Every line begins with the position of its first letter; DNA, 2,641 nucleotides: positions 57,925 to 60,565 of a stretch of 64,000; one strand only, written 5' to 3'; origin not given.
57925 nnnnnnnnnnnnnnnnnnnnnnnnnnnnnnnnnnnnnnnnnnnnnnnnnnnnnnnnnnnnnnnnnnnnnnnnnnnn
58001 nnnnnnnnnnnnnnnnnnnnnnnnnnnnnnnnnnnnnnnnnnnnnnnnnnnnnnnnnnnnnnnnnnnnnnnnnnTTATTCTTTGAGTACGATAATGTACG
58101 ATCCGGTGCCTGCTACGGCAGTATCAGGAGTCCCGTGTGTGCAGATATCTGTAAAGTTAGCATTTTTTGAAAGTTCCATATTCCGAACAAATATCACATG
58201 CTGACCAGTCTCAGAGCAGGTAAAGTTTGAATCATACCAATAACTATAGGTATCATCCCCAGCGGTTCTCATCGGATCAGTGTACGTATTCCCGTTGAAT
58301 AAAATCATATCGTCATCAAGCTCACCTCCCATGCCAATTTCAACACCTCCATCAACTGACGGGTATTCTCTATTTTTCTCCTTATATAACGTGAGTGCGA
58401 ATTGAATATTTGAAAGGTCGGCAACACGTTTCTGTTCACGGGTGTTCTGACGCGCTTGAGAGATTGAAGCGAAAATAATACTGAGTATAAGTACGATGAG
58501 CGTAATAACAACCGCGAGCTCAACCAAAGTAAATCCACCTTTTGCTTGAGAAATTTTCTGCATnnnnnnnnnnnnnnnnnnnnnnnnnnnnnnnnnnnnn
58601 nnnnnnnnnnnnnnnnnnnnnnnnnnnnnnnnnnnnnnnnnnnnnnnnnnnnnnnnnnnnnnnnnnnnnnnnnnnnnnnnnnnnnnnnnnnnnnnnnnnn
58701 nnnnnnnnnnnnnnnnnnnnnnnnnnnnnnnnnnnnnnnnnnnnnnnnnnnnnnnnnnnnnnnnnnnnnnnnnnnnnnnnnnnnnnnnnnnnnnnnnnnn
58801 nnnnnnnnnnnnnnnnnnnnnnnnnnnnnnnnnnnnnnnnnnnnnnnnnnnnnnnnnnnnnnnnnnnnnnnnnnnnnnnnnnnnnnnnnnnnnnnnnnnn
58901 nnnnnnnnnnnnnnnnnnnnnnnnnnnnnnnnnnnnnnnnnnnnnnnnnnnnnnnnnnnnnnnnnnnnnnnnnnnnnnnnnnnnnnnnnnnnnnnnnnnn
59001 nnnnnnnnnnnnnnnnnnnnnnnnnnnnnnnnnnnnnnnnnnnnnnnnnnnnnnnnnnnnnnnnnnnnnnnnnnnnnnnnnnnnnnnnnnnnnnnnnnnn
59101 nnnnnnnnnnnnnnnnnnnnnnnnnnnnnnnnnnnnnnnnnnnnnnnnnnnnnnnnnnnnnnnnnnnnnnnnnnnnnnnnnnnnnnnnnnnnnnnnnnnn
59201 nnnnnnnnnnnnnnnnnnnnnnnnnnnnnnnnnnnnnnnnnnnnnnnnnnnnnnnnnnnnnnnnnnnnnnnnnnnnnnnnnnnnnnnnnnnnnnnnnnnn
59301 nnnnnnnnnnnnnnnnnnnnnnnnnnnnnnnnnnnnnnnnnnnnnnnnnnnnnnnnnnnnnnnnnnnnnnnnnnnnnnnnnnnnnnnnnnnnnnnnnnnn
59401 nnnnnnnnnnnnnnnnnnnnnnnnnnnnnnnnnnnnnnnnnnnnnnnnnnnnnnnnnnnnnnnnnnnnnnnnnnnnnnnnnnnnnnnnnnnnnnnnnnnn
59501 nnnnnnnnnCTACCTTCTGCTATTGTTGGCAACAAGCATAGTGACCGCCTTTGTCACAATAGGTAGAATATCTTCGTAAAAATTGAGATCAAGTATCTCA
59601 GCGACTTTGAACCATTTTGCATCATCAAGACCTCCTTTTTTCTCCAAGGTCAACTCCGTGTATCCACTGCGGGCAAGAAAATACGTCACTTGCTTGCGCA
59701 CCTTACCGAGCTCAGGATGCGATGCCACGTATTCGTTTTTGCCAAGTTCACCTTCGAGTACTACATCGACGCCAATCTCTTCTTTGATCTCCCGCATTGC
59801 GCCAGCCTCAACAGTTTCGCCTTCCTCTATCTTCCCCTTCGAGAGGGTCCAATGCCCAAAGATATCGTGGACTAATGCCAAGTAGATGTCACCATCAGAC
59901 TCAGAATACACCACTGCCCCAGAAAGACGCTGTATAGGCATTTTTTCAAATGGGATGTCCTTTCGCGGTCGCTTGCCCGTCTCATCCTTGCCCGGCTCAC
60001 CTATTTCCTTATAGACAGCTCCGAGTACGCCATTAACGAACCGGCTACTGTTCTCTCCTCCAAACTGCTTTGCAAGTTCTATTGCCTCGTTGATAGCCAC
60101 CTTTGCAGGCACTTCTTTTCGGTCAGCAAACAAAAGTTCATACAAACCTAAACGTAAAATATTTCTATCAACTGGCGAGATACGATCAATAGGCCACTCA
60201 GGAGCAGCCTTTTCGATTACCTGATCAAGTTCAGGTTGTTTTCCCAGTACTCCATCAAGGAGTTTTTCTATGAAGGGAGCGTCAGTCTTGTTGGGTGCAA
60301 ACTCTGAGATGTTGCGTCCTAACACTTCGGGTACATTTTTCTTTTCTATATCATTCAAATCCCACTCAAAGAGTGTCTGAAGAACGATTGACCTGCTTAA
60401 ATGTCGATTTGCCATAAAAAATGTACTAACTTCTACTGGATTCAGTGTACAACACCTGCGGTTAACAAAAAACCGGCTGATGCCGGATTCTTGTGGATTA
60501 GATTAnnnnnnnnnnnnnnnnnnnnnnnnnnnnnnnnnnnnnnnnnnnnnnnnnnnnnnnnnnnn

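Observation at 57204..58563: Tandem paralogous type IV pilin-like genes, one with a Tyr/Gly/Ser-rich hexapeptide-repeat tail, inserted between smc and rnc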

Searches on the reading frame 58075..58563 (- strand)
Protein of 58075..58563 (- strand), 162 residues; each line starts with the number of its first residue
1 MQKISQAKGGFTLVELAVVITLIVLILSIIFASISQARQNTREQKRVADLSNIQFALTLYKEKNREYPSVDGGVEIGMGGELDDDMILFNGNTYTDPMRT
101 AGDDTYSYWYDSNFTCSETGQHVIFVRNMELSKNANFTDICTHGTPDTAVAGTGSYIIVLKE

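Call 3: search_protein_families(library=pfam, proteins=[window:58075-58563:-], max_evalue=0.1)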
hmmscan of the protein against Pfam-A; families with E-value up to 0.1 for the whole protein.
window:58075-58563:- (162 aa): 4 families
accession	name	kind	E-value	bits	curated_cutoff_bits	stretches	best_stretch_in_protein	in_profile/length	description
PF07963.17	N_methyl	-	0.0006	19.7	21.2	1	8-31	4-27/27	Prokaryotic N-terminal methylation motif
PF08334.16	T2SSG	-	0.012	16.1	21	1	37-75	5-43/108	Type II secretion system (T2SS), protein G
PF11773.13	ComGE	-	0.072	13.4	25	0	13-49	2-38/82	Competence system putative prepilin ComGE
PF05767.17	Pox_A14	-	0.099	13.3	27.7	0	17-58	14-55/93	Poxvirus virion envelope protein A14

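Call 4: search_protein_families(library=ncbifam, proteins=[window:58075-58563:-], max_evalue=1)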
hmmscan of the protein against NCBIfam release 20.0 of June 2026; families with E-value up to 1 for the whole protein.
window:58075-58563:- (162 aa): 16 families
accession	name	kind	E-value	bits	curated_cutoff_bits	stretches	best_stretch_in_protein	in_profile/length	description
TIGR01710.1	typeII_sec_gspG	equivalog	5.3e-10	39.4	88.85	1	10-75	2-67/134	type II secretion system major pseudopilin GspG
TIGR01708.2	typeII_sec_gspH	equivalog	5.4e-06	26.5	80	1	10-52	3-45/169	type II secretion system minor pseudopilin GspH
NF040999.1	pilin_ComGC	equivalog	0.00026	21.1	75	1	10-71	3-64/84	competence type IV pilus major pilin ComGC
NF041002.1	pilin_ComGF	equivalog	0.00038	20.7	80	1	10-62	3-55/139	competence type IV pilus minor pilin ComGF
NF041013.1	T4P_ComGE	equivalog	0.00038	20.5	49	1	10-64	5-60/83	competence type IV pilus minor pilin ComGE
TIGR02532.1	IV_pilin_GFxxxE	domain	0.0012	18.6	16.3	1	9-30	2-23/24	prepilin-type N-terminal cleavage/methylation domain-containing protein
NF040982.1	ComGD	equivalog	0.0015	18.9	70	1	10-49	3-42/139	competence type IV pilus minor pilin ComGD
NF007800.0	PRK10506.1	equivalog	0.0017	18.2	158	1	3-50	3-50/163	prepilin peptidase-dependent protein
NF038304.1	EPS_HpsC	equivalog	0.0022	17.6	200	1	2-58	14-71/318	hormogonium polysaccharide secretion pseudopilin HpsC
TIGR02596.1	TIGR02596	subfamily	0.0033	17.5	70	1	11-48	1-41/196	Verru_Chthon cassette protein D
NF007862.0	PRK10574.1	equivalog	0.035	14.2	138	1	8-30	4-25/145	prepilin peptidase-dependent pilin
NF006453.0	PRK08808.1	equivalog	0.07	12.2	295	1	6-52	4-50/211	type II secretion system protein J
NF009887.0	PRK13346.1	equivalog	0.081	12.5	313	1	22-95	12-81/231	superantigen-like protein SSL7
NF047828.1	T3SSXpsI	equivalog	0.096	12.7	150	1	10-44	3-37/132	type II secretion system protein XpsI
TIGR02599.1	TIGR02599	subfamily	0.16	11.2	256.5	1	10-44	1-34/361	Verru_Chthon cassette protein C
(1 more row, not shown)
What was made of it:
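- There are weak ComGC/ComGE/ComGF matches (call 4).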

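Call 12: find_encoding_contigs(protein=window:58075-58563:-, flank=10000, max_places=6)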
Protein window:58075-58563:- (162 aa): 23 contigs read that carry it; 6 places shown.
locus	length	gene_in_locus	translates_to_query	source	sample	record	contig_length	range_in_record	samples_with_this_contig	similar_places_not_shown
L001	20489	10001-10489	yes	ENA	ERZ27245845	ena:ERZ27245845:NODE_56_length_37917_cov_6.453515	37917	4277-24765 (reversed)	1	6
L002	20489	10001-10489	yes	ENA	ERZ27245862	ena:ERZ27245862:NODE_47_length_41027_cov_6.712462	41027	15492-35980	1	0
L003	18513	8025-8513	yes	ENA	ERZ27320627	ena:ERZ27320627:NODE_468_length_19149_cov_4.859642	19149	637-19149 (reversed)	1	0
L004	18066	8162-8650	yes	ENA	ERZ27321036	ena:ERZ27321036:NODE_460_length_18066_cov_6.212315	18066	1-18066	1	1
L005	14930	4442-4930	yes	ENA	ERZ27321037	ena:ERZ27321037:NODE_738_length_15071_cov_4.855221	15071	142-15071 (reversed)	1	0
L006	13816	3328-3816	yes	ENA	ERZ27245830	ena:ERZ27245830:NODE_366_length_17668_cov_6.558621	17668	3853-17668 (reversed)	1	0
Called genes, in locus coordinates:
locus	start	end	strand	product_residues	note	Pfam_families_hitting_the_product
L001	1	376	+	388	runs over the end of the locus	-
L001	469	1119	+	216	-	-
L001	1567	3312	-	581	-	PF07973:tRNA_SAD (weak), PF00587:tRNA-synt_2b, PF03129:HGTP_anticodon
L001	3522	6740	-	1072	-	PF02811:PHP, PF07733:DNA_pol3_alpha, PF17657:DNA_pol3_finger, PF14579:HHH_6, PF01336:tRNA_anti-codon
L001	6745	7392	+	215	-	PF01351:RNase_HII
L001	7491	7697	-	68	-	-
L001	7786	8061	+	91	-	PF01783:Ribosomal_L32p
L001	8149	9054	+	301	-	PF01029:NusB, PF00293:NUDIX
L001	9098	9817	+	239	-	PF22935:RM44_endonuclase, PF14622:Ribonucleas_3_3, PF00636:Ribonuclease_3, PF00035:dsrm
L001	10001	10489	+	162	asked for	-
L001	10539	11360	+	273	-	-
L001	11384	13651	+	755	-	PF00005:ABC_tran (faint), PF02463:SMC_N, PF13175:AAA_15, PF13476:AAA_23 (weak), PF13304:AAA_21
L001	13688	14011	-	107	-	-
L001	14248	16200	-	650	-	PF08206:OB_RNB, PF17849:OB_Dis3 (weak), PF17876:CSD2, PF00773:RNB, PF00575:S1 (weak)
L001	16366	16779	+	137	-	PF00886:Ribosomal_S16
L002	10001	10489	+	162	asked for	-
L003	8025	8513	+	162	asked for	-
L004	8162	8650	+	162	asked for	-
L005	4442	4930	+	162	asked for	-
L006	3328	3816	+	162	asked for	-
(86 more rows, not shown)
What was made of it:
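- The genes are embedded among housekeeping genes (call 12).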

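Call 68: predict_structure(alignment_id=A2)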
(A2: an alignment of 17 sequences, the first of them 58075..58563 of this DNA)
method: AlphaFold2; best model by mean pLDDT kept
length: 162 residues; sequences in the alignment: 17
mean_pLDDT: 87.0   pTM: 0.76
mean pLDDT of the five models: 87.0, 86.0, 85.8, 83.7, 80.9
residues with pLDDT >= 90: 91; 70-90: 52; 50-70: 17; < 50: 2
segments of 3 or more residues with pLDDT < 50: none
pLDDT, mean of each block of 10 residues (from residue 1): 60 92 98 95 94 94 95 89 86 82 85 88 92 91 70 84 83
secondary structure, 60 per line:
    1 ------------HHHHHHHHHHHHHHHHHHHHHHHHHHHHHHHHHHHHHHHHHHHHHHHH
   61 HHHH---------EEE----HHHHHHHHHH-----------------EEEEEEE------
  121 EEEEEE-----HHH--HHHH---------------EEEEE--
elements in order: H13-64 E74-76 H81-90 E108-114 E121-126 H137-140 E156-160
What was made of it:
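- On Type IV pilin / type 4 filament subunit: AF2 PilA1 has mean pLDDT 87 with helix 13-64 and four strands (call 68).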

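Call 70: fold_search(model_id=the predicted structure, library=pdb)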
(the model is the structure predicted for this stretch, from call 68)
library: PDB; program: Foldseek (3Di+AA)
matches with E <= 10: 28; with E <= 0.001: 0
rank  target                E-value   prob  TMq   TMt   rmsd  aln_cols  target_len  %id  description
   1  4tsm_A                4.3e-01  0.44  0.43  0.16   6.1       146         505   14  MBP-fusion protein of PilA1 from C. difficile R20291 residues 26-166 (released 2015-01-14)
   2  6t8s_BBB              4.5e-01  0.38  0.41  0.47   6.6       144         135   13  Structure of the major Type IV pilin PilA1 from Clostridium difficile (released 2020-03-25)
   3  6t8s_AAA              5.5e-01  0.33  0.41  0.47   6.4       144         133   13  Structure of the major Type IV pilin PilA1 from Clostridium difficile (released 2020-03-25)
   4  4tsm_B                7.6e-01  0.35  0.43  0.16   6.1       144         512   14  MBP-fusion protein of PilA1 from C. difficile R20291 residues 26-166 (released 2015-01-14)
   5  6t8s_CCC              7.6e-01  0.30  0.42  0.49   6.1       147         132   15  Structure of the major Type IV pilin PilA1 from Clostridium difficile (released 2020-03-25)
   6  7t31_C                1.3e+00  0.13  0.36  0.14   9.6       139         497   19  X-ray Structure of Clostridiodies difficile PilW (released 2022-10-19)
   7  5o2y_MODEL_1_A        2.0e+00  0.16  0.33  0.45   6.3       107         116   19  NMR structure of the calcium bound form of PulG, major pseudopilin from Klebsiella oxytoca T2SS (released 2017-10-18)
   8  7t31_A                3.5e+00  0.09  0.37  0.15   7.9       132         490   17  X-ray Structure of Clostridiodies difficile PilW (released 2022-10-19)
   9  5wda_A                3.8e+00  0.10  0.34  0.40  10.4       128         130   23  Structure of the PulG pseudopilus (released 2017-10-25)
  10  6yrz                  4.0e+00  0.01  0.13  0.05  14.2        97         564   15  Crystal structure of FAP et pH 8.5 after illumination at 150K (released 2021-04-21)
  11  9eri_G                4.6e+00  0.03  0.19  0.16  14.9       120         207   12  Cryo-EM structure of sodium pumping Rnf complex from Acetobacterium woodii bound to NADH (released 2025-03-05)
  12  6zh7_A                4.6e+00  0.01  0.12  0.05  13.3       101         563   14  Crystal structure of fatty acid photodecarboxylase in the dark state determined by serial femtosecond crystallography  (released 2021-04-14)
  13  6yrx                  4.6e+00  0.01  0.12  0.05  13.3       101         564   14  Low-dose crystal structure of FAP at room temperature (released 2021-04-21)
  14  6yru                  4.9e+00  0.01  0.13  0.05  14.2        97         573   15  Crystal structure of FAP in the dark at 100K (released 2021-04-21)
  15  6ys1                  5.2e+00  0.01  0.13  0.05  14.1        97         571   15  Crystal structure of FAP R451K mutant in the dark at 100K (released 2021-04-21)
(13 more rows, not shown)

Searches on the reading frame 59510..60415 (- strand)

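Call 3: search_protein_families(library=pfam, proteins=[window:59510-60415:-], max_evalue=0.1)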
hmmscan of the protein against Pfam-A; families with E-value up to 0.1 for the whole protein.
window:59510-60415:- (301 aa): 3 families
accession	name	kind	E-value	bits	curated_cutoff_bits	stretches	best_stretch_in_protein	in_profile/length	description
PF01029.23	NusB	-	1.9e-37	129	23.1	1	7-136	3-133/133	NusB family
PF00293.34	NUDIX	-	4.8e-16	59.4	21.1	1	167-281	8-125/134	NUDIX domain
PF22327.2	Nudt16-like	-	0.031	14.7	27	1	191-250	37-94/161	U8 snoRNA-decapping enzyme-like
